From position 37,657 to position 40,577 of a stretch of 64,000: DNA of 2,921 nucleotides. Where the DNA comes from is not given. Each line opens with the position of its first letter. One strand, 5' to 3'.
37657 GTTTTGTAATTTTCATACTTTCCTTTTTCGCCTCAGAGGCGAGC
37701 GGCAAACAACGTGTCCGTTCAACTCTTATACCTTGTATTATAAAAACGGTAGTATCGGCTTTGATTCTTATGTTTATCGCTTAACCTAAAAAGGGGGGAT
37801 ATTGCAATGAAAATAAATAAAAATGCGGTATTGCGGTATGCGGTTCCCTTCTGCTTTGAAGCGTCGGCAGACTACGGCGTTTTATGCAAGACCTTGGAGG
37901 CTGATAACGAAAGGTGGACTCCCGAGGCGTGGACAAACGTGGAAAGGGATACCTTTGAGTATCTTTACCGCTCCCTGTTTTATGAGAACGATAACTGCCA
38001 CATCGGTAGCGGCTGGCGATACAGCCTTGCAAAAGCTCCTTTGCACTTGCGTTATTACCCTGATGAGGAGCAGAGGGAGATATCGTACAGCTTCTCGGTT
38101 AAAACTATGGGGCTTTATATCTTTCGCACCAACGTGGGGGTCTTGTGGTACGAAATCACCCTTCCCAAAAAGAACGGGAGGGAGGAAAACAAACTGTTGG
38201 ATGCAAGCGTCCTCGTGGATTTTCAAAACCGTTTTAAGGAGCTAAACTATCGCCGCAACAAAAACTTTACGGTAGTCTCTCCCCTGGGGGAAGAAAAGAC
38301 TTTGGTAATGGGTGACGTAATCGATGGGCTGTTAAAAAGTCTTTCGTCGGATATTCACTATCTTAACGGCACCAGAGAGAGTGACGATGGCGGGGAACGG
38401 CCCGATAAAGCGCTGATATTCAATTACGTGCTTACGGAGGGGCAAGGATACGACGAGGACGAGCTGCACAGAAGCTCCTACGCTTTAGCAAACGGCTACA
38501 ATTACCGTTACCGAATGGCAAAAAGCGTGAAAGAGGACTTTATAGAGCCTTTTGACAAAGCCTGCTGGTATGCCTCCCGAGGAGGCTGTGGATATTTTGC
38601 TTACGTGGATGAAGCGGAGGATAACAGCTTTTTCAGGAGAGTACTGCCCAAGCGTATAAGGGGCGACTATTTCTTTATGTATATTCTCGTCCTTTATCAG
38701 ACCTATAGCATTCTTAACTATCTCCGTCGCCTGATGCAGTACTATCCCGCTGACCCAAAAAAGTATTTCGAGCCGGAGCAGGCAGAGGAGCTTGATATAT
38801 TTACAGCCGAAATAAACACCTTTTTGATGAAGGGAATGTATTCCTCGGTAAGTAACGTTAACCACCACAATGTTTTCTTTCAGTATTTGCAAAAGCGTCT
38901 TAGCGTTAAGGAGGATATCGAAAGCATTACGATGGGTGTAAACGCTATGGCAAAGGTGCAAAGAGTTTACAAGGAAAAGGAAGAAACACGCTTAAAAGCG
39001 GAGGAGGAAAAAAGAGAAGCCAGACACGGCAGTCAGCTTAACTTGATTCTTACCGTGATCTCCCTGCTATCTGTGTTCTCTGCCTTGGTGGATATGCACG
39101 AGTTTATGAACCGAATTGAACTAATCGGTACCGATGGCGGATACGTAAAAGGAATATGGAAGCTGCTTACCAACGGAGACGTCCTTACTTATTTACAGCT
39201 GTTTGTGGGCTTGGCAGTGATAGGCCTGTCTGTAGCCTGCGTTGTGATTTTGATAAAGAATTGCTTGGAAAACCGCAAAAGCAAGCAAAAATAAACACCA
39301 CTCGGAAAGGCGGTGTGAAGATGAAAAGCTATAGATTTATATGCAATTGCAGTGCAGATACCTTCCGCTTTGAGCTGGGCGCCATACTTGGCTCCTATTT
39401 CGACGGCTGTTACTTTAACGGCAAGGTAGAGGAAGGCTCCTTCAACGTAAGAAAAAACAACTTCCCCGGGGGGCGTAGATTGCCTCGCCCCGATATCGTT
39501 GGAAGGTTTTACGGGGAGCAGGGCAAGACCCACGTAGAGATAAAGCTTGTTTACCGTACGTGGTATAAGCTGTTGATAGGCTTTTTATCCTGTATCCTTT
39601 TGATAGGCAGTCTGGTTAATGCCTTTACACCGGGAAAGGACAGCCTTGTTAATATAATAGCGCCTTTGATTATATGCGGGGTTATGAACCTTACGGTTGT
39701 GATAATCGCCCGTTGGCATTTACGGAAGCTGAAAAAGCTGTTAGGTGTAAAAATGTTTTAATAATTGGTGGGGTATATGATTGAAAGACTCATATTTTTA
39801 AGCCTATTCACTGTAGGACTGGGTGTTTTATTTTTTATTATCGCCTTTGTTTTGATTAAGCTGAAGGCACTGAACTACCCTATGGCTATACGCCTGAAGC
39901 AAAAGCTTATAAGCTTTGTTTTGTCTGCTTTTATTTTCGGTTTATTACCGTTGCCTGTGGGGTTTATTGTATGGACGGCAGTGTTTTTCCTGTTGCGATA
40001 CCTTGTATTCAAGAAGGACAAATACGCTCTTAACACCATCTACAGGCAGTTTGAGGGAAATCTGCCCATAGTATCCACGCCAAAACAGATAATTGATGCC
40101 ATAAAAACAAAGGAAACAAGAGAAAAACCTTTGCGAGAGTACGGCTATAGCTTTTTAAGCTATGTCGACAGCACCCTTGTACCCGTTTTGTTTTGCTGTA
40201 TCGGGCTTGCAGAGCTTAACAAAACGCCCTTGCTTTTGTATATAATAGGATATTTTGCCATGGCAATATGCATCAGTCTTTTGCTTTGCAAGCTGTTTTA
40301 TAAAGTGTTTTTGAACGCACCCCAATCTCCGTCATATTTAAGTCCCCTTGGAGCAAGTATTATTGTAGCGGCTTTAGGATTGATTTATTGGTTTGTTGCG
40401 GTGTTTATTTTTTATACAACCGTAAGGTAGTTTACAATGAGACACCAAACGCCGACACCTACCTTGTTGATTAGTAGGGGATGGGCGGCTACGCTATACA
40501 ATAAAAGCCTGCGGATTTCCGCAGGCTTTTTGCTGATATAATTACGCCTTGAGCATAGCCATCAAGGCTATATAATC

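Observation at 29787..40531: Ten-gene pseudokinase / kinase / SF1-helicase / wHTH / membrane-protein operon: candidate undescribed defence (conflict) system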

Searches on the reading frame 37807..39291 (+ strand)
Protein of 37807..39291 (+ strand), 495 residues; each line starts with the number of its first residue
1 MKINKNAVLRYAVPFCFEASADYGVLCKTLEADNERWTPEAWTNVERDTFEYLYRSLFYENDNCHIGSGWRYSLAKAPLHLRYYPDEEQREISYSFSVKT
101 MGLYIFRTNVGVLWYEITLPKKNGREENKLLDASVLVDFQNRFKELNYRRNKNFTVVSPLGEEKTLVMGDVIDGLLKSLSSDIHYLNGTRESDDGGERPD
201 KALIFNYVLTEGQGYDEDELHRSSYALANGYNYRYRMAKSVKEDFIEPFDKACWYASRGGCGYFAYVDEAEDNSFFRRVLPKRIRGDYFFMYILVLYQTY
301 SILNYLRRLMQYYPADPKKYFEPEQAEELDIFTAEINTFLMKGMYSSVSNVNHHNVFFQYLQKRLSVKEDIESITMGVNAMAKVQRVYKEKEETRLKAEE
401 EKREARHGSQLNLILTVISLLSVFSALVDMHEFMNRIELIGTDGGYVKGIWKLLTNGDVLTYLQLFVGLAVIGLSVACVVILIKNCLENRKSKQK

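Call 3: search_protein_families(library=pfam, proteins=[window:37807-39291:+], max_evalue=0.1)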
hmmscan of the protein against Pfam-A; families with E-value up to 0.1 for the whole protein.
window:37807-39291:+ (495 aa): 1 family
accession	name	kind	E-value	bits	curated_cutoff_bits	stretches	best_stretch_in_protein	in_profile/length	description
PF20990.2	DUF2207_C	-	0.0066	16.6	33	1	341-481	78-184/247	Predicted membrane protein (DUF2207) C-terminal domain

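Call 4: search_protein_families(library=padloc, proteins=[window:37807-39291:+], max_evalue=0.1)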
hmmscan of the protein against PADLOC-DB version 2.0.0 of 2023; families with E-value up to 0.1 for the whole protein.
window:37807-39291:+ (495 aa): 3 families
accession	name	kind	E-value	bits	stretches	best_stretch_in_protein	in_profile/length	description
PDLC01043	CorA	-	4.5e-12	43.4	1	269-479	269-446/457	CorA-like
PDLC01174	CorA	-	2.4e-09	34.6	2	39-123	43-126/446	CorA-like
PDLC00691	Effector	-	0.079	10.8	1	436-482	25-71/176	2TM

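Call 6: search_protein_families(library=ncbifam, proteins=[window:37807-39291:+], max_evalue=0.1)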
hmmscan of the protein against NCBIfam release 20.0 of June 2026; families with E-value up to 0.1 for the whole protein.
window:37807-39291:+ (495 aa): 2 families
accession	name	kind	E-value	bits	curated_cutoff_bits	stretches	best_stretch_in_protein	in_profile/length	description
NF003658.0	PRK05290.1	equivalog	0.0026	16.4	367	1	325-407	47-132/546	hydroxylamine reductase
NF047981.1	RC1041_fam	subfamily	0.059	13.1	90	0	389-438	5-47/57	RC1041 family protein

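Call 27: find_homologous_proteins(query=window:37807-39291:+, max_evalue=0.001)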
Query window:37807-39291:+ (495 aa): 13 proteins with E <= 0.001 among 8000 candidates.
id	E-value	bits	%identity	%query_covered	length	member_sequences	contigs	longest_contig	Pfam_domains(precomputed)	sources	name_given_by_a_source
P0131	0.0e+0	1134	100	100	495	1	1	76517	-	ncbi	-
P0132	1.8e-220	751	67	100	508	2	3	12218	-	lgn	-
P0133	1.1e-189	649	58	100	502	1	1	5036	-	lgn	-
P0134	6.4e-187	640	57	100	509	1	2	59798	-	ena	-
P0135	5.3e-171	588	53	100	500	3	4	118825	-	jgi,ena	-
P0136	7.1e-110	386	43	99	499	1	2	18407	-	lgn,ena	-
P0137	4.0e-103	364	39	99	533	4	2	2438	-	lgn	-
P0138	6.9e-89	317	44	78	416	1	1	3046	-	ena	-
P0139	1.2e-83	300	44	72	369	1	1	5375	-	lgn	-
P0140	1.3e-77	280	33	98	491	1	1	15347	-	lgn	-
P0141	5.9e-50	189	35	48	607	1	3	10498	-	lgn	-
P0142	3.1e-49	186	32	56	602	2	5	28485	-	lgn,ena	-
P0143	3.2e-48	183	37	42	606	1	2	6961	-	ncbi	-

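Call 30: search_solved_structures(query=A2, max_evalue=1, show_alignments=1)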
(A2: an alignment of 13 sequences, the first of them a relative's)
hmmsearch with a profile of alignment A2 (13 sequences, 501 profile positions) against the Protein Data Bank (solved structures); distinct sequences matched with E-value up to 1: 0.

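Call 43: predict_structure(alignment_id=A2)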
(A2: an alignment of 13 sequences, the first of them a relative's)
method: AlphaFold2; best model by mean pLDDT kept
length: 495 residues; sequences in the alignment: 13
mean_pLDDT: 76.6   pTM: 0.70
mean pLDDT of the five models: 76.6, 72.4, 68.4, 67.6, 61.5
residues with pLDDT >= 90: 112; 70-90: 228; 50-70: 129; < 50: 26
segments of 3 or more residues with pLDDT < 50: 441-445, 489-495
pLDDT, mean of each block of 10 residues (from residue 1): 90 88 87 89 53 51 69 85 85 89 89 93 67 88 83 84 88 91 79 73 94 87 93 85 88 91 89 82 85 86 80 65 67 74 57 79 85 75 73 80 72 62 54 55 49 51 62 69 60 43
secondary structure, 60 per line:
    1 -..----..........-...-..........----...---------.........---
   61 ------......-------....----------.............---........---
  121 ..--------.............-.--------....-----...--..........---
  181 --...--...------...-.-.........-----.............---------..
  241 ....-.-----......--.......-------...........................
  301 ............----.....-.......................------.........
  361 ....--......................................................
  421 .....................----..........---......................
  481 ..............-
elements in order: E8-17 H23-32 E37-39 H49-57 E67-72 E80-83 E94-106 E110-117 H133-143 E154-157 E163-165 H168-177 E183-185 E188-190 E197-199 E203-211 H217-229 H239-244 E252-257 E260-266 H274-312 H317-321 H323-345 H352-364 H367-441 H446-455 H459-494

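Call 46: fold_search(model_id=the predicted structure, library=pdb)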
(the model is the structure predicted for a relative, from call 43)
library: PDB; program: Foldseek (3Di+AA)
matches with E <= 10: 617; with E <= 0.001: 0
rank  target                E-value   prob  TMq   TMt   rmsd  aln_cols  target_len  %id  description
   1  9i2q_A                1.6e-02  0.09  0.09  0.08  26.2       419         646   11  Wzc-K540M-3YE MgADP C1 (released 2025-04-30)
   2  2fpn                  3.3e-02  0.63  0.15  0.30  15.4       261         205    9  The crystal structure of the ywmB protein from Bacillus subtilis (released 2006-03-14)
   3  2bbj_A                9.6e-02  0.30  0.16  0.22  21.5       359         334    9  Crystal structure of the CorA Mg2+ transporter (released 2005-12-13)
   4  6e0k                  1.5e-01  0.10  0.10  0.14  14.1       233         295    8  Structure of Rhodothermus marinus CdnE c-UMP-AMP synthase (released 2019-02-20)
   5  5n77_C                1.6e-01  0.14  0.12  0.19  19.5       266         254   12  Crystal structure of the cytosolic domain of the CorA magnesium channel from Escherichia coli in complex with magnesiu (released 2017-07-12)
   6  5jtg_C                1.6e-01  0.14  0.12  0.16  23.5       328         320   10  Crystal structure of Thermotoga maritima mutant D89K/D253K (released 2017-01-25)
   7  8foi_D                1.6e-01  0.06  0.09  0.13  24.8       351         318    8  Native GABA-A receptor from the mouse brain, alpha1-beta2-gamma2 subtype, in complex with GABA and allopregnanolone (released 2023-09-20)
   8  9eqg_C                1.8e-01  0.05  0.08  0.12  25.4       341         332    9  CryoEM structure of human full-length alpha1beta3gamma2L GABA(A)R in complex with GABA and puerarin (released 2024-09-18)
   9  9faj_C                1.8e-01  0.05  0.08  0.11  25.5       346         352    9  CryoEM structure of human full-length alpha1beta3gamma2 GABA(A) receptor in complex with GARLH4, the TMD of Neuroligin (released 2025-07-02)
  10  9cxd_E                2.3e-01  0.04  0.08  0.12  25.2       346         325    9  Native human GABAA receptor of beta2-alpha1-beta1-beta1-gamma2 assembly (released 2025-01-22)
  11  3c6k_D                2.6e-01  0.23  0.12  0.16  11.1       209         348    8  Crystal structure of human spermine synthase in complex with spermidine and 5-methylthioadenosine (released 2008-02-19)
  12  8y1j_A                2.6e-01  0.06  0.06  0.06  16.4       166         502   11  Structure of the pyridoxal 5'-phosphate-dependent (PLP) threonine deaminase ilvA1 from Pseudomonas aeruginosa PAO1 (released 2024-05-22)
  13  9d2r                  2.6e-01  0.04  0.06  0.13  16.7       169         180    9  Crystal structure of E. coli Threonine dehydratase regulatory domain in complex with isoleucine (released 2025-04-09)
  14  8tmi_E                2.8e-01  0.11  0.12  0.16  19.8       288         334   10  Cryo-EM structure of CorA in complex with conformation-specific synthetic antibody C18 and 100 uM MgCl2, State MG0.1-2 (released 2025-02-12)
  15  8oq6_A                2.9e-01  0.06  0.11  0.14  24.8       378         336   10  CryoEM structure of human rho1 GABAA receptor apo state (released 2023-08-30)
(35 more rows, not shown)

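Call 79: search_protein_families(library=padloc, alignment_id=A2, max_evalue=0.001)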
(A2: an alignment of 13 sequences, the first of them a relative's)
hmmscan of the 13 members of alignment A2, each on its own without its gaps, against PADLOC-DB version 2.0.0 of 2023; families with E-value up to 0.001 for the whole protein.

A. member 1, P0131 (495 aa): 2 families
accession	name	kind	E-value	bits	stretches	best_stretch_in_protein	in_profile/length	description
PDLC01043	CorA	-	4.5e-12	43.4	1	269-479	269-446/457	CorA-like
PDLC01174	CorA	-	2.4e-09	34.6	1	39-123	43-126/446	CorA-like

B. families by the number of members that match (of 13 scanned): 2 families
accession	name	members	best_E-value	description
PDLC01043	CorA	12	1.5e-14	CorA-like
PDLC01174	CorA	11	2.4e-09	CorA-like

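Call 80: find_encoding_contigs(protein=P0142, flank=10000, max_places=2)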
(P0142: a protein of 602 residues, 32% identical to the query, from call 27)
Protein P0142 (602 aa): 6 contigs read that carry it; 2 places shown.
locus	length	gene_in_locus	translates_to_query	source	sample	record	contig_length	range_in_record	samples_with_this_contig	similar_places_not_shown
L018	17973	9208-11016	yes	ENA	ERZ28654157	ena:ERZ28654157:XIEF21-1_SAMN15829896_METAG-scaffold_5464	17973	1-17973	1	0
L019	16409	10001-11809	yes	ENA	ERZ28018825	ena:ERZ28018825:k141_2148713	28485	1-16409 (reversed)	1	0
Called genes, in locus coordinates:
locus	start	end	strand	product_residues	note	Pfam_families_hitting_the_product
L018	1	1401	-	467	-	?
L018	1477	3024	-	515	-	PF02534:T4SS-DNA_transf, PF10412:TrwB_AAD_bind, PF12696:TraG-D_C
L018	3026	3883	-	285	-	-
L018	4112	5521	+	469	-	-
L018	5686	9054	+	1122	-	-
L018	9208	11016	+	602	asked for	-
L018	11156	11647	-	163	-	-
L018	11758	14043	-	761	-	-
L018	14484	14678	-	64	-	-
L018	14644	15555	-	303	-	PF01381:HTH_3, PF12844:HTH_19 (weak), PF13443:HTH_26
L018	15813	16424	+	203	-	PF01807:Zn_ribbon_DnaG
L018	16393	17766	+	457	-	PF19263:DUF5906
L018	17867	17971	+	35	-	?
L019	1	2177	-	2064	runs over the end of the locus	-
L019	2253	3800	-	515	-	PF02534:T4SS-DNA_transf, PF10412:TrwB_AAD_bind, PF12696:TraG-D_C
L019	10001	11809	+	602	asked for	-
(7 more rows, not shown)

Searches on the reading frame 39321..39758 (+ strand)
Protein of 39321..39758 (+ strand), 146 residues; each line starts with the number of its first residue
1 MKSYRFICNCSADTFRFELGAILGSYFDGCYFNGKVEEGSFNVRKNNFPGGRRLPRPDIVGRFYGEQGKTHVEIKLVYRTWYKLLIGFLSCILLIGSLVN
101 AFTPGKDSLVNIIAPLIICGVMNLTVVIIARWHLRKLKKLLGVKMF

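Call 3: search_protein_families(library=pfam, proteins=[window:39321-39758:+], max_evalue=0.1)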
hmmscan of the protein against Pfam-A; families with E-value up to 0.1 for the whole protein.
window:39321-39758:+ (146 aa): 0 families

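Call 4: search_protein_families(library=padloc, proteins=[window:39321-39758:+], max_evalue=0.1)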
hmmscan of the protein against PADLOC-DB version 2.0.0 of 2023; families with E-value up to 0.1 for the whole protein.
window:39321-39758:+ (146 aa): 0 families

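Call 6: search_protein_families(library=ncbifam, proteins=[window:39321-39758:+], max_evalue=0.1)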
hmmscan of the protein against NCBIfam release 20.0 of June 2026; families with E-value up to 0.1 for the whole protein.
window:39321-39758:+ (146 aa): 1 family
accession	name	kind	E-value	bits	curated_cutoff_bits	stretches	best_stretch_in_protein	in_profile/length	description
NF001391.0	PRK00281.1-5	equivalog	0.023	14.1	293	1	67-126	74-133/279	undecaprenyl-diphosphate phosphatase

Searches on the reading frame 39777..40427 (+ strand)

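Call 3: search_protein_families(library=pfam, proteins=[window:39777-40427:+], max_evalue=0.1)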
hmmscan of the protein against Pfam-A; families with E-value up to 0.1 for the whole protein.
window:39777-40427:+ (217 aa): 0 families

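Call 4: search_protein_families(library=padloc, proteins=[window:39777-40427:+], max_evalue=0.1)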
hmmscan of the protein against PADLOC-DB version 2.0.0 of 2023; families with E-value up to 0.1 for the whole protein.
window:39777-40427:+ (217 aa): 0 families

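Call 6: search_protein_families(library=ncbifam, proteins=[window:39777-40427:+], max_evalue=0.1)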
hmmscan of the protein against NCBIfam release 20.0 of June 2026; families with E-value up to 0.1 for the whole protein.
window:39777-40427:+ (217 aa): 1 family
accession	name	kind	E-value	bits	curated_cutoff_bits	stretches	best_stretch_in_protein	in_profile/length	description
NF009991.0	PRK13460.1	equivalog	0.012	15.6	183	1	48-122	3-73/173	F0F1 ATP synthase subunit B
